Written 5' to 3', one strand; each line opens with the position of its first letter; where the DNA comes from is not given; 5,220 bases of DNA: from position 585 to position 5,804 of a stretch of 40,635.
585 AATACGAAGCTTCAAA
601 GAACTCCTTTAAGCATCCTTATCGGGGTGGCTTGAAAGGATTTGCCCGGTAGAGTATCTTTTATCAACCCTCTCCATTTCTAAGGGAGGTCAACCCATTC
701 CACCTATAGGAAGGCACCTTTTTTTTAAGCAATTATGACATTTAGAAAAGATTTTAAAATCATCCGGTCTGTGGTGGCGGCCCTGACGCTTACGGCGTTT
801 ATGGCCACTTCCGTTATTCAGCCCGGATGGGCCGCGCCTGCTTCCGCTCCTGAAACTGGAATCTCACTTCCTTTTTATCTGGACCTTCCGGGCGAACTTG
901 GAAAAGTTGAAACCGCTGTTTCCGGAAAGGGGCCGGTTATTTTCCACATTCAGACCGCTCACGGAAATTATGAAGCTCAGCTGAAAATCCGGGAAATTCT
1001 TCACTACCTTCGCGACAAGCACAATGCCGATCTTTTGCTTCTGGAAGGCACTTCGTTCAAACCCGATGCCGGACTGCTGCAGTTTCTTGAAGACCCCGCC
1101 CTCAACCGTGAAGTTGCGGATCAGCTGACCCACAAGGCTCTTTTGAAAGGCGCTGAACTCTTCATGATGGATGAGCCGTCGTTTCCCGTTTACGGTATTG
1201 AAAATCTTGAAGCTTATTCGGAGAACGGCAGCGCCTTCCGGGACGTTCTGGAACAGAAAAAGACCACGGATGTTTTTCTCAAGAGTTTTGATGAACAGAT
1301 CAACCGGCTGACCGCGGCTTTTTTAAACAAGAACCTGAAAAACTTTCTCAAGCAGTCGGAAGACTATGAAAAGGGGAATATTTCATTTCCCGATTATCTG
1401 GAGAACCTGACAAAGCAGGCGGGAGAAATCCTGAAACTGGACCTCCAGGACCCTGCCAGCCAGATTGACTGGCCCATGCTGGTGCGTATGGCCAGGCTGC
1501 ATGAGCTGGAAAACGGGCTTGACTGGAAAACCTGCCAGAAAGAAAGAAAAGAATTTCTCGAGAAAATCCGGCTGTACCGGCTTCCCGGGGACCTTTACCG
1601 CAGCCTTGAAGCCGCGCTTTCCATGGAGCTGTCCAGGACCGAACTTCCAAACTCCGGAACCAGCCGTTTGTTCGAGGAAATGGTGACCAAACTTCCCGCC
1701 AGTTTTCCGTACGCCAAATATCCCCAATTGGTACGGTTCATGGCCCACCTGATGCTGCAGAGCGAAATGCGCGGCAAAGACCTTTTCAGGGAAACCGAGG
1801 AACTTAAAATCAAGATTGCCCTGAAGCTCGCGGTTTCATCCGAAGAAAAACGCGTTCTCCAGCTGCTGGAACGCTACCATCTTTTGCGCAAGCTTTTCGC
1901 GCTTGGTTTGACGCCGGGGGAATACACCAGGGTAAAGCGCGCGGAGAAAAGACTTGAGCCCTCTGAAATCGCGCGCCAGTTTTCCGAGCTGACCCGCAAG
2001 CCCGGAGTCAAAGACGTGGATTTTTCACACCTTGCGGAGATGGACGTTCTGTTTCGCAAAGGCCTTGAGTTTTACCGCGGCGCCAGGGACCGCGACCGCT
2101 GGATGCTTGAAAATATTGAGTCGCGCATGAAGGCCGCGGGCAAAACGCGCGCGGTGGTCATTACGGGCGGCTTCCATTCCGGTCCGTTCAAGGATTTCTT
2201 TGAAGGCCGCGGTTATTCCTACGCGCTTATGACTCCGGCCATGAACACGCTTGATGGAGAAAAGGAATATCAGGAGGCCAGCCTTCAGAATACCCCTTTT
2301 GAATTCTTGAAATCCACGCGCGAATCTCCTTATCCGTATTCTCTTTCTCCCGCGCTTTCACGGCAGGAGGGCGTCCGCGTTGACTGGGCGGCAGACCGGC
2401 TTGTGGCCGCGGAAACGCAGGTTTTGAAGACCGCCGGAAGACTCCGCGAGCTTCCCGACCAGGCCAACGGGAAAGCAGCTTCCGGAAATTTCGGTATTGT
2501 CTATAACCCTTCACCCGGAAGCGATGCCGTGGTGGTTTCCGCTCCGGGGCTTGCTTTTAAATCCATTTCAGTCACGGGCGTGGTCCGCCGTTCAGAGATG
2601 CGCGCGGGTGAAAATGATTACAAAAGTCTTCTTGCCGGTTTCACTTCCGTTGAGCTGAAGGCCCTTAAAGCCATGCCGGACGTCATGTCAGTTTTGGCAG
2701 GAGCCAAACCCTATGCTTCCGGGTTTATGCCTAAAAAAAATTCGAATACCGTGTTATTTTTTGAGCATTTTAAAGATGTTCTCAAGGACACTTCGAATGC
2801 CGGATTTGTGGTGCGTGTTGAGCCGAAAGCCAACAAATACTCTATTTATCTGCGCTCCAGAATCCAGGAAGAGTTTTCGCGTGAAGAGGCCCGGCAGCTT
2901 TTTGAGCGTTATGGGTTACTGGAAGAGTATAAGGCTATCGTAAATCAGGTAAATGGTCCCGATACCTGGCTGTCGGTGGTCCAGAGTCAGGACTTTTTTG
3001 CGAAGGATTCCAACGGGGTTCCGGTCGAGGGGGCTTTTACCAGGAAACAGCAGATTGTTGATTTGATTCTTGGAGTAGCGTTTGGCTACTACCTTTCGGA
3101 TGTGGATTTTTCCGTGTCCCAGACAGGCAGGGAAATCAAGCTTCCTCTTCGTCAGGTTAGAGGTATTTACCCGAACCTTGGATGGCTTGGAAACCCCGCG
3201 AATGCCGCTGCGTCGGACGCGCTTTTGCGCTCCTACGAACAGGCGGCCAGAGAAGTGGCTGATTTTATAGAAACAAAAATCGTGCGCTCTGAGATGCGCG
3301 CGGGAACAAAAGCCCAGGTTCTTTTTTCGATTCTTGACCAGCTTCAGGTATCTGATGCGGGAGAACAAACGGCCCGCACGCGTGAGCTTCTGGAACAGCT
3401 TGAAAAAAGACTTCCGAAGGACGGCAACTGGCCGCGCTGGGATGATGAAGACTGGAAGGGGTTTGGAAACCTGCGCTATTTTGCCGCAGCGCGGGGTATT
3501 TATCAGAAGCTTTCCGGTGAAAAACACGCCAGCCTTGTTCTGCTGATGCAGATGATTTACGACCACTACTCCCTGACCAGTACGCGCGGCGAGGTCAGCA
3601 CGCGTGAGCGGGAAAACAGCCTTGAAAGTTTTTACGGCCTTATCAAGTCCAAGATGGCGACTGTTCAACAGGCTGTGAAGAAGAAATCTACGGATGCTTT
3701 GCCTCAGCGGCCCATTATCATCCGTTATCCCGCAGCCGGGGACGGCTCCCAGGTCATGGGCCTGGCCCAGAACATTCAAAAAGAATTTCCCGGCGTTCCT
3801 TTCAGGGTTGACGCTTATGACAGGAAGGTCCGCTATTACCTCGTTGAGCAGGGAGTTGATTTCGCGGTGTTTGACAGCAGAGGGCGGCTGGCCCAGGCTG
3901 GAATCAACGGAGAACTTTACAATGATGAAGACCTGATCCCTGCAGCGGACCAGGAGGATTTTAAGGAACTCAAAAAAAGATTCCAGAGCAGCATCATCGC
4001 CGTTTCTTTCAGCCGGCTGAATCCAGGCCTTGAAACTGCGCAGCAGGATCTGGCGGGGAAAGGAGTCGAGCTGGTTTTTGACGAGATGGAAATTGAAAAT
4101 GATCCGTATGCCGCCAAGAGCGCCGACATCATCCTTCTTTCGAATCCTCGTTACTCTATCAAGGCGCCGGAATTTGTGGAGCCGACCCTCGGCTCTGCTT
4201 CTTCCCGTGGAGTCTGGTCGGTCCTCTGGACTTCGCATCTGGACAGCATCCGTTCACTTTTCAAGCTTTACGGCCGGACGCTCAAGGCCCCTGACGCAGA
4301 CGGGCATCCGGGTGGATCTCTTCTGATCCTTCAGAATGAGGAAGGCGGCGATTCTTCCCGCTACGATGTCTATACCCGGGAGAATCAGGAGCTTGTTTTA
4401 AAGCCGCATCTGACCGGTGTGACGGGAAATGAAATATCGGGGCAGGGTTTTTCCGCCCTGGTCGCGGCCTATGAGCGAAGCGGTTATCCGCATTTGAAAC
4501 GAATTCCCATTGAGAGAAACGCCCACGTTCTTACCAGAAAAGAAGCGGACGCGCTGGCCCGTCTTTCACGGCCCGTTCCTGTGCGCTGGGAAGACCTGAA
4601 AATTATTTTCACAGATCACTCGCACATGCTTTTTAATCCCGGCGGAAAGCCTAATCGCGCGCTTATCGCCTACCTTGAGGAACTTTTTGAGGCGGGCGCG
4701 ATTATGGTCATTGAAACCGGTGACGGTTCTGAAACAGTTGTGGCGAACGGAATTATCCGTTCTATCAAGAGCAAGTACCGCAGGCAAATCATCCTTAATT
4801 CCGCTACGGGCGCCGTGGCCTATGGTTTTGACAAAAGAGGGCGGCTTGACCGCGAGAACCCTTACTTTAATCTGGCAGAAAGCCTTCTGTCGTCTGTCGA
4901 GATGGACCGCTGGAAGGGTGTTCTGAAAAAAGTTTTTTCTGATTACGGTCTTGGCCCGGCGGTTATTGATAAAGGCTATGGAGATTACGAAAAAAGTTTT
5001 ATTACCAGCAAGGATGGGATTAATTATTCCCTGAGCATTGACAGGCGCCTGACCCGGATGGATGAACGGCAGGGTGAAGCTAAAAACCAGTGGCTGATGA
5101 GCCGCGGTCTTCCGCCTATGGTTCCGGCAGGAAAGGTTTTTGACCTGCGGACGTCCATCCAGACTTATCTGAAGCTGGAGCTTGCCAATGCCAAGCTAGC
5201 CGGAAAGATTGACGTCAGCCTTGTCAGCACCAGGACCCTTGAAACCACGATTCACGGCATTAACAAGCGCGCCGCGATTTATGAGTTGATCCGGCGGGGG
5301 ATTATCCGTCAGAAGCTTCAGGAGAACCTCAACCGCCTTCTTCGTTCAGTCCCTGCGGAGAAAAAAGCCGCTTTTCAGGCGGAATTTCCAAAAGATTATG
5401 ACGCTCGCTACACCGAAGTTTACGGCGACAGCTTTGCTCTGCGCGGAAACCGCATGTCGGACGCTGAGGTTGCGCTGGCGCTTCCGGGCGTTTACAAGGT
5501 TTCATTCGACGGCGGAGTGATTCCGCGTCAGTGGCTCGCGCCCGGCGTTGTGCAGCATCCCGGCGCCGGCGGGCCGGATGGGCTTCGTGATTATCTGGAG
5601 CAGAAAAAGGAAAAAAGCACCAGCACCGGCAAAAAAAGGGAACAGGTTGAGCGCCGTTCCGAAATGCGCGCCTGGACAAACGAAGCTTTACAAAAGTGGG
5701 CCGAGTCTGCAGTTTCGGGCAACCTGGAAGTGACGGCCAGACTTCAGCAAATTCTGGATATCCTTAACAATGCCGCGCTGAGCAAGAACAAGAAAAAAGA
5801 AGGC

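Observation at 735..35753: A 35-kb ORF partitioned into 24 protein-sized modules by a recurring R-S-E-M-R pentapeptide: candidate bacterial polyprotein (operon in one ORF)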

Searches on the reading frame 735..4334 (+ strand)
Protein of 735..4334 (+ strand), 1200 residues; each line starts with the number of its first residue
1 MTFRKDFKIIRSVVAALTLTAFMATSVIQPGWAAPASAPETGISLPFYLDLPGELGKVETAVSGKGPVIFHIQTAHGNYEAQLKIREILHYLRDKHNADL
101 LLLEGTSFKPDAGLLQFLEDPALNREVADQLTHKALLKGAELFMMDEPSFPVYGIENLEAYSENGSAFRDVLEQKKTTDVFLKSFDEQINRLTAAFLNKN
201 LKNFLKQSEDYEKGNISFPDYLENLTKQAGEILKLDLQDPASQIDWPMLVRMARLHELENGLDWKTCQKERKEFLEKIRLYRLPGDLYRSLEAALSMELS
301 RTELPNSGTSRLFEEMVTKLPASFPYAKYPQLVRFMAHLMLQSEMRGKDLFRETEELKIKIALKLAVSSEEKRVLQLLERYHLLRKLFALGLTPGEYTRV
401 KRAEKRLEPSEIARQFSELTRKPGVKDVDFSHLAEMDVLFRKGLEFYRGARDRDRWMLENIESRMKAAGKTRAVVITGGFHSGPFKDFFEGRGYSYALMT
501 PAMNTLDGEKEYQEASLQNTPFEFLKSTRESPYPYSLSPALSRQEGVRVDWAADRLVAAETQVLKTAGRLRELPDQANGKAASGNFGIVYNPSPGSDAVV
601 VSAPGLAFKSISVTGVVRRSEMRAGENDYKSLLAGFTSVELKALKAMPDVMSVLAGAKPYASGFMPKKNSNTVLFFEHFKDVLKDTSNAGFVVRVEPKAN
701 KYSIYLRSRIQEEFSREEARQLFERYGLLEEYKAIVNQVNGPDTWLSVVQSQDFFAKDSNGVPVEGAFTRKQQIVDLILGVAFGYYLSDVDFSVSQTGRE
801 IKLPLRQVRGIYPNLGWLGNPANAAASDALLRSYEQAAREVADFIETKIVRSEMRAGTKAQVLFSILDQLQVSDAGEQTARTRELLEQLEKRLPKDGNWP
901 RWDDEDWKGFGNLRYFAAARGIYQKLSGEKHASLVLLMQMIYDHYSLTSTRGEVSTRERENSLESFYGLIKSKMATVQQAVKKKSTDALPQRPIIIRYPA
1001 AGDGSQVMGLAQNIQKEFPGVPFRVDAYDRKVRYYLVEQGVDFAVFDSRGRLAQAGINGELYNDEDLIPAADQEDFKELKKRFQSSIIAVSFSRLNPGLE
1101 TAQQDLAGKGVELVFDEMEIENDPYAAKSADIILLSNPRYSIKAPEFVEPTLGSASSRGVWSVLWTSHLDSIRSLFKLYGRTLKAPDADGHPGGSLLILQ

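Call 29: search_protein_representatives(protein=window:735-4334:+)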
Query: 1200 residues. Proteins with E-value up to 0.001 (for the whole library): 6387; up to 1e-10: 4321; up to 1e-30: 812. The best 150 are listed.
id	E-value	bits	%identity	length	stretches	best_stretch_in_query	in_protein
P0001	1.7e-139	483.3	45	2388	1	13-571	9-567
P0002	1.7e-135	470.0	42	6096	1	9-607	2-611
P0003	9.2e-134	464.3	46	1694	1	16-519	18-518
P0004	3.9e-133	462.2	42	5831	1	10-599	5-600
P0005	5.2e-130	451.9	46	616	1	45-533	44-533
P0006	6.7e-129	448.2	43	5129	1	11-532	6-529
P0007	1.4e-128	447.1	39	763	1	14-668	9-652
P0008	2.0e-128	446.6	35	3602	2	10-573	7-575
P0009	2.3e-127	443.1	48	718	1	126-595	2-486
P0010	2.6e-125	436.3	44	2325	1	11-522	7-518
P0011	7.5e-125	434.8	43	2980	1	9-545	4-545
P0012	4.2e-124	432.3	43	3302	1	11-550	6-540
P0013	3.6e-123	429.2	43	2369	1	12-562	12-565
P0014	2.8e-121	423.0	46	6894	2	43-278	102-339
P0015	3.5e-121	422.6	40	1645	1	15-578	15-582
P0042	1.9e-108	380.5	42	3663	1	26-520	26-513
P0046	2.6e-107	376.7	43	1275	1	10-518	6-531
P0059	4.9e-102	359.2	43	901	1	22-537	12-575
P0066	1.7e-100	354.1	41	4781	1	8-558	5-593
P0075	3.9e-98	346.3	38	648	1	48-550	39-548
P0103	1.3e-87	311.5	37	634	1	16-509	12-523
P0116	1.3e-81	291.6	34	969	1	17-509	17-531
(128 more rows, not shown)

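Call 48: search_protein_families(library=pfam, proteins=[P0066, P0042, P0046], max_evalue=0.00001)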
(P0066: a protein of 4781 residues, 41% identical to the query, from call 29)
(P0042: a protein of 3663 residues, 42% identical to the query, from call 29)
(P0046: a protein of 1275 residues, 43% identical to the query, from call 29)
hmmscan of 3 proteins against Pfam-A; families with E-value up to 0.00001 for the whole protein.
P0066 (4781 aa): 3 families
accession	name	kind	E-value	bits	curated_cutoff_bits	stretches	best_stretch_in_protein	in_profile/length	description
PF00208.27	ELFV_dehydrog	-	4.7e-43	148.1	23.4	1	1895-2151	1-239/241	Glutamate/Leucine/Phenylalanine/Valine dehydrogenase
PF02812.23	ELFV_dehydrog_N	-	9.1e-38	129.3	25.3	1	1705-1834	3-127/129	Glu/Leu/Phe/Val dehydrogenase, dimerisation domain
PF02880.22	PGM_PMM_III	-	4.5e-07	30.4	20.7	1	3124-3273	9-113/115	Phosphoglucomutase/phosphomannomutase, alpha/beta/alpha domain III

P0042 (3663 aa): 1 family
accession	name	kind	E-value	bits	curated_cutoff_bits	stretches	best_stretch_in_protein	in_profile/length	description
PF02698.23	DUF218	-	6.3e-11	42.8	27.6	1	1233-1369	1-109/133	DUF218 domain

P0046 (1275 aa): 0 families

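Call 88: search_protein_families(library=pfam, proteins=[P0059, P0075, P0103, P0116], max_evalue=0.05)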
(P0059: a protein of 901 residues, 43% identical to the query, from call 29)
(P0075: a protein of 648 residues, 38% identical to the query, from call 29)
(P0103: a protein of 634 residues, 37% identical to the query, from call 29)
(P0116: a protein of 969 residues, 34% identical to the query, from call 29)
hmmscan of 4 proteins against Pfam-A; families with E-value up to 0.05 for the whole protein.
P0059 (901 aa): 0 families

P0075 (648 aa): 0 families

P0103 (634 aa): 3 families
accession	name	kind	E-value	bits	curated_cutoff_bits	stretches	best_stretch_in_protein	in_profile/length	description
PF04977.20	DivIC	-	0.0079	16.4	28.9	1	348-402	4-59/80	Septum formation initiator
PF04187.18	Cofac_haem_bdg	-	0.047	14.1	27.7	0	454-496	162-203/213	Haem-binding uptake, Tiki superfamily, ChaN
PF06698.16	DUF1192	-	0.049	14.2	25.5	1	362-390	28-56/58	Protein of unknown function (DUF1192)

P0116 (969 aa): 0 families

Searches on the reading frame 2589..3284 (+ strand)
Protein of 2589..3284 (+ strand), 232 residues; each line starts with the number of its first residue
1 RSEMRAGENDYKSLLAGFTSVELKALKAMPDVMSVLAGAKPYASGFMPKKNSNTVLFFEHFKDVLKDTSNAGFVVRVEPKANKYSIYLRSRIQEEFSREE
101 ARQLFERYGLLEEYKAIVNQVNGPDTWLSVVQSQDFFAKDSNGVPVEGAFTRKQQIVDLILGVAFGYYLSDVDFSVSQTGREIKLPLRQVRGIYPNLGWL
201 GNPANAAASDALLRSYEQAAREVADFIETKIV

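Call 7: search_protein_families(library=pfam, proteins=[window:2589-3284:+], max_evalue=0.01)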
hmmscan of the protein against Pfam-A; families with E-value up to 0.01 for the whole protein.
window:2589-3284:+ (232 aa): 0 families

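Call 25: search_protein_families(library=pfam, proteins=[window:2589-3284:+], max_evalue=5)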
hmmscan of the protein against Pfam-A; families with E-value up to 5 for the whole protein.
window:2589-3284:+ (232 aa): 2 families
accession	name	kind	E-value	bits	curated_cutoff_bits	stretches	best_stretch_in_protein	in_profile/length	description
PF12672.12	DUF3793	-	0.057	13.8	25.1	1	35-119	8-87/167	Protein of unknown function (DUF3793)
PF22409.2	TopoV_HHH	-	0.21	12.1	27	1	92-113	3-24/29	Topoisomerase V, HHH domain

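Call 33: search_protein_families(library=ncbifam, proteins=[window:2589-3284:+], max_evalue=0.1)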
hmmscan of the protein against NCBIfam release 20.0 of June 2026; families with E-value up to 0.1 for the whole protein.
window:2589-3284:+ (232 aa): 1 family
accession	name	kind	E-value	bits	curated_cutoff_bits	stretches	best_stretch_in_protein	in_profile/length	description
TIGR00418.1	thrS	equivalog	0.035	13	383.65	1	74-149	46-119/565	threonine--tRNA ligase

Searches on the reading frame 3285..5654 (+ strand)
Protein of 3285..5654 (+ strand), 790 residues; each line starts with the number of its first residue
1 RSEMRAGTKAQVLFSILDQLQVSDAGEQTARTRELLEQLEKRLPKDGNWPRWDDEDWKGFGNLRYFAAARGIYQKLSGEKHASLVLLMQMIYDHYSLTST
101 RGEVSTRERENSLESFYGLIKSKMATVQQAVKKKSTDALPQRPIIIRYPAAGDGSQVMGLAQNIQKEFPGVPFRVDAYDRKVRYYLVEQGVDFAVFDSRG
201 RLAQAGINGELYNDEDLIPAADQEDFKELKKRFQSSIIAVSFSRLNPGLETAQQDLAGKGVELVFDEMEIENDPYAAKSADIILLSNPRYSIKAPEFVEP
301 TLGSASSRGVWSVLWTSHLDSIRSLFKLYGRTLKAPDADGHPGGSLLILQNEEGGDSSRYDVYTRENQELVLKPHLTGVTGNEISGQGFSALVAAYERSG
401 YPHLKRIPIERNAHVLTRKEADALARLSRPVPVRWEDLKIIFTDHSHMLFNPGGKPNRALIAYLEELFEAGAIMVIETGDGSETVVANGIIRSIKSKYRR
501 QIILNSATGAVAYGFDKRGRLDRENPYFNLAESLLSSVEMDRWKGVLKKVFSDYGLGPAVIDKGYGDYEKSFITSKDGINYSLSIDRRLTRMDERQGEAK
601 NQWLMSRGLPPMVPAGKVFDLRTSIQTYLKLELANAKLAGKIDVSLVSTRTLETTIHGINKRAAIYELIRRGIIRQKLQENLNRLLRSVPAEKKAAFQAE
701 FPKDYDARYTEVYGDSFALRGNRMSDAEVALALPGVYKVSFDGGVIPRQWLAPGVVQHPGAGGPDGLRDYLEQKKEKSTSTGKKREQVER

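Call 7: search_protein_families(library=pfam, proteins=[window:3285-5654:+], max_evalue=0.01)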
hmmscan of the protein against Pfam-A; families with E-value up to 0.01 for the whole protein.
window:3285-5654:+ (790 aa): 0 families

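Call 25: search_protein_families(library=pfam, proteins=[window:3285-5654:+], max_evalue=5)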
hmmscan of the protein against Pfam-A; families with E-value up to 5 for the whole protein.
window:3285-5654:+ (790 aa): 0 families

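Call 27: search_solved_structures(query=window:3285-5654:+, max_evalue=1)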
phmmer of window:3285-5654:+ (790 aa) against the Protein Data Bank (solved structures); distinct sequences matched with E-value up to 1: 0.

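Call 33: search_protein_families(library=ncbifam, proteins=[window:3285-5654:+], max_evalue=0.1)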
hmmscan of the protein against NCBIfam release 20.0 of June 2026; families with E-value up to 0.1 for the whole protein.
window:3285-5654:+ (790 aa): 0 families
